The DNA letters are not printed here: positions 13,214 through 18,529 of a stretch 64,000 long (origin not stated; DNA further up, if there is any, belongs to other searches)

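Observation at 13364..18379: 1671-aa protein built from ~12 copies of a 105-residue three-segment helical repeat (spectrin-repeat-like periodicity) behind an N-terminal winged-helix-like domain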

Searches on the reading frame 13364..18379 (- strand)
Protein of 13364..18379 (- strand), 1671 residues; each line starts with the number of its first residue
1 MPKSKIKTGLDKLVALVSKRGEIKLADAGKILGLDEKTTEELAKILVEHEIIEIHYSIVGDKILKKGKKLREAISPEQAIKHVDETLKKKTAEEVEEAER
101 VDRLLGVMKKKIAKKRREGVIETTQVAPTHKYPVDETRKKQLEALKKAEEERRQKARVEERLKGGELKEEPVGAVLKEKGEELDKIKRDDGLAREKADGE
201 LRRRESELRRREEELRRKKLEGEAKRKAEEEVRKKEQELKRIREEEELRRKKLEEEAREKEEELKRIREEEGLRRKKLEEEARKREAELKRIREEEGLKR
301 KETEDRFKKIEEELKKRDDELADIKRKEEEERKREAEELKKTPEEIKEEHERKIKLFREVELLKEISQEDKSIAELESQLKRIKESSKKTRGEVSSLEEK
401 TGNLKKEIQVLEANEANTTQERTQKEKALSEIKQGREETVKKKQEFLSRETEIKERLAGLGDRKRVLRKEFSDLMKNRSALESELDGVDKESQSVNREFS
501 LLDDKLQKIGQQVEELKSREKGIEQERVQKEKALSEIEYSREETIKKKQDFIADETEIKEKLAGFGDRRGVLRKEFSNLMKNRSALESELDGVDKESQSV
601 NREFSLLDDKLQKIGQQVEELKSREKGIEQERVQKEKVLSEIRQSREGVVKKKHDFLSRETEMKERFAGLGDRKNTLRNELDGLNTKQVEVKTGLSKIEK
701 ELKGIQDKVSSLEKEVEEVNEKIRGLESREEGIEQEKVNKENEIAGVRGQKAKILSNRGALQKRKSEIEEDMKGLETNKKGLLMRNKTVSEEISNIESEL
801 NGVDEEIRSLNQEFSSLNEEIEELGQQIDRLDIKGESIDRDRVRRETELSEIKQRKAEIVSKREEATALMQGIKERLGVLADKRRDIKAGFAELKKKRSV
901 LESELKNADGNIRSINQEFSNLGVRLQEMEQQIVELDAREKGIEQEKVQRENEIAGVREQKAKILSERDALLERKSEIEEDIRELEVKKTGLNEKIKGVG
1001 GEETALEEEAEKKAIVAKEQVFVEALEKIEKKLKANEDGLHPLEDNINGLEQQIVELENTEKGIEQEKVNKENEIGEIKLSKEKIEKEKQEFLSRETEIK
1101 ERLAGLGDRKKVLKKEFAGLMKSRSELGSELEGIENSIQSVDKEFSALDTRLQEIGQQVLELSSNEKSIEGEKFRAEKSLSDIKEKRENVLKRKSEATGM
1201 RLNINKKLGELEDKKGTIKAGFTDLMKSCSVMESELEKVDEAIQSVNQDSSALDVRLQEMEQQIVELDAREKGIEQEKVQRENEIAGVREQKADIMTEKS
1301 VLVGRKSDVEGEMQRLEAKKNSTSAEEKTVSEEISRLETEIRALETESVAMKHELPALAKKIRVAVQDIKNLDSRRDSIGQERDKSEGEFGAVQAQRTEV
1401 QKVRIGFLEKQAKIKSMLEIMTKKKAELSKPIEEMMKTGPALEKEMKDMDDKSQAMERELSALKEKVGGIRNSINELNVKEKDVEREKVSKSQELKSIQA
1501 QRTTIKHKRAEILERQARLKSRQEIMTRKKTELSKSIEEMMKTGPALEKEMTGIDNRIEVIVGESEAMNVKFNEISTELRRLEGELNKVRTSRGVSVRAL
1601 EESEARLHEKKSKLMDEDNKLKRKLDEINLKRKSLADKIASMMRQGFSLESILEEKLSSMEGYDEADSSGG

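Call 3: search_protein_families(library=pfam, proteins=[window:13364-18379:-], max_evalue=1)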
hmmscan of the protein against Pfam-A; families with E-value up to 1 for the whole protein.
window:13364-18379:- (1671 aa): 10 families
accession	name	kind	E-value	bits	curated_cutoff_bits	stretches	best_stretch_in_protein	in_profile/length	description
PF07889.17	DUF1664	-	2.5e-05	24.7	34.6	4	662-735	49-122/124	Protein of unknown function (DUF1664)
PF02090.21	SPAM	-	0.001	19.4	35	2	1305-1425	13-126/142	Salmonella surface presentation of antigen gene type M protein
PF19220.6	Rod_CreS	-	0.0013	18.3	100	2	586-861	11-283/359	Crescentin, rod domain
PF10046.14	BLOC1_2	-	0.0048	17.7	33.4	2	661-729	30-94/96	Biogenesis of lysosome-related organelles complex-1 subunit 2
PF05266.19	DUF724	-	0.0056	17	38.4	5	1022-1091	107-176/188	Protein of unknown function (DUF724)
PF10473.14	CENP-F_leu_zip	-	0.0061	17.1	34.5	4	846-941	30-125/140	Leucine-rich repeats of kinetochore protein Cenp-F/LEK1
PF24423.1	OVT1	-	0.0092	16.8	30.9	7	370-453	14-97/100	Major antigen, helical domain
PF07926.17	TPR_MLP1_2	-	0.01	16.3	36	1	1572-1642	59-129/129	TPR/MLP1/MLP2-like protein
PF19801.4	DUF6284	-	0.27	11.7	27.4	1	788-847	6-65/86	Family of unknown function (DUF6284)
PF20894.2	Tsp36_N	-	0.34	11.3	25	0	1628-1651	35-58/78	Small heat shock protein Tsp36, N-terminal domain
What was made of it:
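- On Crescentin-type / IF-like rod (PF19220): 18.3 bits against a cut-off of 100 (call 3).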

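Call 4: search_protein_families(library=ncbifam, proteins=[window:13364-18379:-], max_evalue=1)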
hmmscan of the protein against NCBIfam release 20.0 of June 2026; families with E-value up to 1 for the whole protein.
window:13364-18379:- (1671 aa): 15 families
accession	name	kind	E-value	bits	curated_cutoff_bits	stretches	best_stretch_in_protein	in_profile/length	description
TIGR02168.1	SMC_prok_B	equivalog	2.7e-40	138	567.35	6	529-818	208-497/1181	chromosome segregation protein SMC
TIGR02169.1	SMC_prok_A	equivalog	5.7e-36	123.7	729.4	6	1210-1508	216-506/1165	chromosome segregation protein SMC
TIGR04523.1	Mplasa_alph_rch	subfamily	2.8e-33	114.9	270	5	612-1034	239-655/745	helix-rich protein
NF038218.1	IcmG_DotF_IVB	equivalog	2.7e-26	92.8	200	8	760-843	114-197/266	type IVB secretion system protein IcmG/DotF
NF045487.1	ASRP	equivalog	2.7e-18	65.9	300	5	486-831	121-448/593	archaea-specific SMC-related protein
NF003034.1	PRK03918.1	equivalog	3.6e-15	55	700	5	963-1227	176-433/878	DNA double-strand break repair ATPase Rad50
NF040788.1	S-lay_SlaB_Mtsph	equivalog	3.3e-06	26.3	700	0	773-826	332-385/416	S-layer protein SlaB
NF002572.0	PRK02224.1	equivalog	5.1e-06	25.1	1087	4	1233-1639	250-643/888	DNA double-strand break repair ATPase Rad50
TIGR04211.1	SH3_and_anchor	equivalog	1.5e-05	24.7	65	9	644-751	47-155/198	TIGR04211 family SH3 domain-containing protein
NF038350.1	taxis_HmpF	equivalog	3.9e-05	22.2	200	4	1235-1455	94-323/553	pilus motility taxis protein HmpF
NF041035.1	Rad50_Halo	equivalog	0.00018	20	1000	5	688-876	246-434/883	DNA double-strand break repair ATPase Rad50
NF041034.1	Rad50_Sulf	equivalog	0.00034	18.6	1000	2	1207-1645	154-592/872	DNA double-strand break repair ATPase Rad50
NF041751.2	sbcc_Staph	equivalog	0.00048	18.2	920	2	892-1150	250-493/1007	exonuclease subunit SbcC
NF047363.1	Zn_ribbon_CdsZ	equivalog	0.0017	17.9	275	1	674-829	25-172/251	zinc ribbon domain regulatory protein CdsZ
NF045780.1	TrlF_fam_ATP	equivalog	0.012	14.4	350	4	694-941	464-711/944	TrlF family AAA-like ATPase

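Call 10: find_homologous_proteins(query=window:13364-18379:-, max_evalue=0.00001)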
Query window:13364-18379:-: 8000 candidates shared short words with the query, none scored E <= 0.00001.

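Call 63: find_encoding_contigs(protein=window:13364-18379:-, flank=2000, max_places=4)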
Protein window:13364-18379:- (1671 aa): no gene with exactly this product is on record in the collection.

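Call 69: list_cluster_members(proteins=[L004:6871-9258:+, L003:10001-13432:+, L006:4531-7956:+, L015:5585-8746:+, window:13364-18376:-])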
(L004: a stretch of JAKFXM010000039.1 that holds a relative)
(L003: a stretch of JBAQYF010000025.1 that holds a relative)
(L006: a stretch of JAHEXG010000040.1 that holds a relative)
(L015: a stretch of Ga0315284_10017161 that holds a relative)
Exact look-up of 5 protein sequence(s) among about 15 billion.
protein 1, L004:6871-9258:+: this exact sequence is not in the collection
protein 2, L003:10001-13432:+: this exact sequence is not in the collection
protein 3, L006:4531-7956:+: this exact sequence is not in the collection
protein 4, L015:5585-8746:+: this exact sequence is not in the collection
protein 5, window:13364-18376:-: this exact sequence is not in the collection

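Call 76: search_protein_families(library=padloc, proteins=[window:13364-18379:-], max_evalue=0.001)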
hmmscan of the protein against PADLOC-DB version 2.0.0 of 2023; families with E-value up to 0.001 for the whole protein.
window:13364-18379:- (1671 aa): 9 families
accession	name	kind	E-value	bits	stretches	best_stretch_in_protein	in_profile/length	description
PDLC00580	JetC3|JetC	-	1.5e-19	67.8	5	751-956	258-462/1068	DUF3584 domain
PDLC00582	JetC3|JetC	-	3.5e-15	52.9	4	401-716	779-1091/1472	DUF3584 domain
PDLC00553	JetC2|JetC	-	2.5e-12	43.6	4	1137-1467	746-1052/1361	DUF3584 domain; MukB-like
PDLC03865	LmuB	-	1.6e-08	31.2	1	361-851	243-758/1007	-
PDLC00551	JetC2|JetC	-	4.6e-07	26.1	2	661-918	723-978/1365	DUF3584 domain; MukB-like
PDLC00581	JetC3|JetC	-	2.5e-06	23.6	1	970-1281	730-1031/1473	DUF3584 domain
PDLC03868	LmuB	-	2.6e-06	24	1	757-1012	219-477/1035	-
PDLC00518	JetC1|JetC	-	6.1e-06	22.4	0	650-842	264-459/1112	DUF3584 domain; MukB-like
PDLC00583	JetC3|JetC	-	2.9e-05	20.1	1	1126-1477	758-1105/1471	DUF3584 domain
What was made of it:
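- On Anti-phage defence systems (PADLOC): Only JetC and LmuB arm segments match, at low scores (call 76).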
